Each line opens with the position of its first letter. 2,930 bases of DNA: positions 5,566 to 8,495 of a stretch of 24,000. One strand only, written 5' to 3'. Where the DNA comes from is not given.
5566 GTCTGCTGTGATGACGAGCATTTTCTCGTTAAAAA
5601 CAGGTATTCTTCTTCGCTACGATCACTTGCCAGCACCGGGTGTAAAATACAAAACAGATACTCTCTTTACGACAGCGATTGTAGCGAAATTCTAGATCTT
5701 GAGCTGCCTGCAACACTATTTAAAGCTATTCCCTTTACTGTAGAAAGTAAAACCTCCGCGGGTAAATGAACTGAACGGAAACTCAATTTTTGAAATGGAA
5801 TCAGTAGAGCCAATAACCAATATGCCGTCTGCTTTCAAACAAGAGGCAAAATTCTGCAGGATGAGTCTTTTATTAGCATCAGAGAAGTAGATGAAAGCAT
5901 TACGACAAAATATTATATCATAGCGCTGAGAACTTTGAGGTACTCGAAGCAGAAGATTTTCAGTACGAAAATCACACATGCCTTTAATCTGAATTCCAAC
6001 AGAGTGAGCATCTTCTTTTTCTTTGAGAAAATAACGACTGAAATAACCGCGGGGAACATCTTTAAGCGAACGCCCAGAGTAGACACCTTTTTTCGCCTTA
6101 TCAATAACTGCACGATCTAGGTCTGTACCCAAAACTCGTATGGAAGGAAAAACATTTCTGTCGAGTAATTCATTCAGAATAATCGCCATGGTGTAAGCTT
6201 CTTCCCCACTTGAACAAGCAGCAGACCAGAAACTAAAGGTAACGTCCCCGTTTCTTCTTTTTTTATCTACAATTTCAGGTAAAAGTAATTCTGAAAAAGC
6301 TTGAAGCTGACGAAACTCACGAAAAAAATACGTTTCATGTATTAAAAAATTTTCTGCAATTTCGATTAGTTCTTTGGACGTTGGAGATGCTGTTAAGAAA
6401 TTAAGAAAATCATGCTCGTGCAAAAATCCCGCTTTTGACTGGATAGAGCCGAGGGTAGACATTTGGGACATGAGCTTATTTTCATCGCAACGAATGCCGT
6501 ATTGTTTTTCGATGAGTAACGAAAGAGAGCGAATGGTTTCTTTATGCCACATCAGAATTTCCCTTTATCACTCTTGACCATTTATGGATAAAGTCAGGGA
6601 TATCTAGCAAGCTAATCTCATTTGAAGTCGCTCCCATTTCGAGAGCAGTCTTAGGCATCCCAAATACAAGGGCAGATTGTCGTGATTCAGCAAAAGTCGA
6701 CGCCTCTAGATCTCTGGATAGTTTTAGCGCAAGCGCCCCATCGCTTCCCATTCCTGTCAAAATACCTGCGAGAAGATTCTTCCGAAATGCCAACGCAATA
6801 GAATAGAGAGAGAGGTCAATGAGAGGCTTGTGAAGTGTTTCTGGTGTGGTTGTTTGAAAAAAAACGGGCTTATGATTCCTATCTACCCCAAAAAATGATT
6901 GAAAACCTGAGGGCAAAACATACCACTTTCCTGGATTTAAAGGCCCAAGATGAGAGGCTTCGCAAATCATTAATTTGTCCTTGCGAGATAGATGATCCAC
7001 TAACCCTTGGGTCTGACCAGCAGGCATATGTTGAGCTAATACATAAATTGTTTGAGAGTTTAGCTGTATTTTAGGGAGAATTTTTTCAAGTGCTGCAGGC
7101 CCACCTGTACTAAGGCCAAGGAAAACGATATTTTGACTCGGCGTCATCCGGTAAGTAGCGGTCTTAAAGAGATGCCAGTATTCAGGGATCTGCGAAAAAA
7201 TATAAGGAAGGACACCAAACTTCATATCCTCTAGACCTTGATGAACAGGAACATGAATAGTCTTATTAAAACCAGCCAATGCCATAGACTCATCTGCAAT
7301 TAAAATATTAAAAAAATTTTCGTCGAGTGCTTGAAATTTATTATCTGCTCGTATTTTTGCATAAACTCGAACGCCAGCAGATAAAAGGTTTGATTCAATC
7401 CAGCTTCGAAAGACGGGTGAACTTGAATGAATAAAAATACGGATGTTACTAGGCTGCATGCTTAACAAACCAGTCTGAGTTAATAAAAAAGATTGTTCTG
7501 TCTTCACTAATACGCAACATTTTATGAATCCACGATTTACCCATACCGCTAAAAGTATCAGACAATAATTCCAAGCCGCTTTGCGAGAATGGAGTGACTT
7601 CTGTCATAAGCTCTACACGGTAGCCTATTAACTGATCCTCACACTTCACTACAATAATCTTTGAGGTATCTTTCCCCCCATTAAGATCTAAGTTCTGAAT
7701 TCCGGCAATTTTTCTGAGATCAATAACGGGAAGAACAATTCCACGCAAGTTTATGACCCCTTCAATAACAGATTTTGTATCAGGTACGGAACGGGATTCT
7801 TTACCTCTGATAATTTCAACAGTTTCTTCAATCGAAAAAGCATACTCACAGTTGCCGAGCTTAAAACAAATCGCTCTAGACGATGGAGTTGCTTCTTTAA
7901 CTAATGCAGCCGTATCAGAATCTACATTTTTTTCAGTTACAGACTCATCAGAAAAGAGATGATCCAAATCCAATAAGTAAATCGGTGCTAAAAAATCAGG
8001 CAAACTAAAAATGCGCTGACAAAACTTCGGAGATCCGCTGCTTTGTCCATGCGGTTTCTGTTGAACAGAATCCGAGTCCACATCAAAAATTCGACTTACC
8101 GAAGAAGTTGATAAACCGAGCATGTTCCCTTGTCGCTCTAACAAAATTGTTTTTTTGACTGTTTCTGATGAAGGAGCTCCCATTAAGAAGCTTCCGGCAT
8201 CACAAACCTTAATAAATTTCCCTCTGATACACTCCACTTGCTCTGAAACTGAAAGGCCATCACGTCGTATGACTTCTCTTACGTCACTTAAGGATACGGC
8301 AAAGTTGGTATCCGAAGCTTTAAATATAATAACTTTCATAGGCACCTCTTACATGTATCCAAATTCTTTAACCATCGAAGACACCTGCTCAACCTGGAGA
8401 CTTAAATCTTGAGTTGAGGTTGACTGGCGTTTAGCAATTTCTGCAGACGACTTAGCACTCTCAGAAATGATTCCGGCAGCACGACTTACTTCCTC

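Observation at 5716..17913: PYP photoreceptor and its chromophore biosynthesis genes embedded in a dedicated Che operon: candidate PYP-driven photosensory or phototaxis pathway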

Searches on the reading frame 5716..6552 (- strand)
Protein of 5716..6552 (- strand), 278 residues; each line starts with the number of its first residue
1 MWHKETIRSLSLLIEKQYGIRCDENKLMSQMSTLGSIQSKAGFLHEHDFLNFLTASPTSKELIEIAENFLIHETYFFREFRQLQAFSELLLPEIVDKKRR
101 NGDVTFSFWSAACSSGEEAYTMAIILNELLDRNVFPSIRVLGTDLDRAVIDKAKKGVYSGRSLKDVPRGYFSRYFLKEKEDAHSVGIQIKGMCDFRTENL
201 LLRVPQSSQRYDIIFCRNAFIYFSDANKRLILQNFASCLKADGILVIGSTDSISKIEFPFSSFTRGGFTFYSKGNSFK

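Call 4: search_protein_families(library=pfam, proteins=[window:5716-6552:-], max_evalue=0.01)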
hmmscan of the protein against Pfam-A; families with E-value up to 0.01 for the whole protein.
window:5716-6552:- (278 aa): 6 families
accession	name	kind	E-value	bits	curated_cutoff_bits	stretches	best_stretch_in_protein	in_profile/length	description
PF01739.24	CheR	-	9e-50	169.3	27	1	73-260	2-186/195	CheR methyltransferase, SAM binding domain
PF08242.18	Methyltransf_12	-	1.7e-06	29.1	30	1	127-245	12-98/98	Methyltransferase domain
PF13649.12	Methyltransf_25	-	3.1e-05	25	27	1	194-243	49-97/97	Methyltransferase domain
PF13847.12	Methyltransf_31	-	6.1e-05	23.2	27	1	193-251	56-113/145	Methyltransferase domain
PF08241.18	Methyltransf_11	-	0.0016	19.5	21.2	0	193-247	44-95/95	Methyltransferase domain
PF13489.12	Methyltransf_23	-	0.0062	16.7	27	1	131-247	41-116/164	Methyltransferase domain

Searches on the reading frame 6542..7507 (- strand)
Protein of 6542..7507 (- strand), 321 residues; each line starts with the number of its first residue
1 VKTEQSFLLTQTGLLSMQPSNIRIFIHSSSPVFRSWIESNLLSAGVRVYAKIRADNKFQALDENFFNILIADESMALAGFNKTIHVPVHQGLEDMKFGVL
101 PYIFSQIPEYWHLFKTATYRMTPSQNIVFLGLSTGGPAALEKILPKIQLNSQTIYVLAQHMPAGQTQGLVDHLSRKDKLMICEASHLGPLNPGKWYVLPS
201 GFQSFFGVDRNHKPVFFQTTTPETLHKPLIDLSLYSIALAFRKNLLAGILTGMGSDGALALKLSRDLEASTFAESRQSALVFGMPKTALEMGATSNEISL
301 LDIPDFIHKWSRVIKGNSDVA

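Call 4: search_protein_families(library=pfam, proteins=[window:6542-7507:-], max_evalue=0.01)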
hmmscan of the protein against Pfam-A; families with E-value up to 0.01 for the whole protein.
window:6542-7507:- (321 aa): 1 family
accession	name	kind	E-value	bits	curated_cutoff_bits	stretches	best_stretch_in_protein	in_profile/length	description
PF01339.22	CheB_methylest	-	2.9e-37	128.5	24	1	128-306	1-173/174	CheB methylesterase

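Call 6: search_protein_families(library=ncbifam, proteins=[window:6542-7507:-], max_evalue=0.01)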
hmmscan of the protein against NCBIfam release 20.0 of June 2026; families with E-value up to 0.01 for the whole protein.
window:6542-7507:- (321 aa): 2 families
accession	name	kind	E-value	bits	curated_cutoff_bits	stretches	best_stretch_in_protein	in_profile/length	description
NF001965.0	PRK00742.1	subfamily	8.2e-41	140.4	293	1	120-309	162-351/357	chemotaxis-specific protein-glutamate methyltransferase CheB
NF009206.0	PRK12555.1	subfamily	5.7e-35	120.9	342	1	118-307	146-332/340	chemotaxis-specific protein-glutamate methyltransferase CheB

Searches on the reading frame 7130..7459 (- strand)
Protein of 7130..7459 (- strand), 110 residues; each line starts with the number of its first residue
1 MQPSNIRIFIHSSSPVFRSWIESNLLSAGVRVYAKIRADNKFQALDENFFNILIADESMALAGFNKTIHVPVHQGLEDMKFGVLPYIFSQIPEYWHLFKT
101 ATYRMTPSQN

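Call 94: search_protein_families(library=pfam, proteins=[window:7130-7459:-], max_evalue=10)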
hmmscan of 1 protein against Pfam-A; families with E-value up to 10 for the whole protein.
seq(110 aa): 0 families

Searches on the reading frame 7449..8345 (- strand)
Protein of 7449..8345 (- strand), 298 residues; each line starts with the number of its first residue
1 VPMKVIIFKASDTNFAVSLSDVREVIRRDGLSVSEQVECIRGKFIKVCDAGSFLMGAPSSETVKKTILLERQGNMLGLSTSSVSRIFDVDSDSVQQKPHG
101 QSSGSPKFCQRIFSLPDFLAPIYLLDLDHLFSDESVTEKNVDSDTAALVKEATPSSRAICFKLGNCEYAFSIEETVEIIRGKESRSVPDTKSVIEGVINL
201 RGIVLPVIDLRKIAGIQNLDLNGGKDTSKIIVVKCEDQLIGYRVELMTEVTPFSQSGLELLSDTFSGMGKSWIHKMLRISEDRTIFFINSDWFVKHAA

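Call 4: search_protein_families(library=pfam, proteins=[window:7449-8345:-], max_evalue=0.01)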
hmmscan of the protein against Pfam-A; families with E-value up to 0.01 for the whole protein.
window:7449-8345:- (298 aa): 1 family
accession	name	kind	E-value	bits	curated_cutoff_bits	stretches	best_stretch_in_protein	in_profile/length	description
PF01584.24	CheW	-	1.3e-35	122.4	23.5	2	158-289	2-129/138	CheW-like domain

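Call 6: search_protein_families(library=ncbifam, proteins=[window:7449-8345:-], max_evalue=0.01)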
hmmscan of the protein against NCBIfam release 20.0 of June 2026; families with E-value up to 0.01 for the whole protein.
window:7449-8345:- (298 aa): 1 family
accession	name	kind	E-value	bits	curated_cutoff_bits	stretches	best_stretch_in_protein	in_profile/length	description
NF007903.0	PRK10612.1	equivalog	2.1e-10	40.6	260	1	156-251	17-109/167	chemotaxis protein CheW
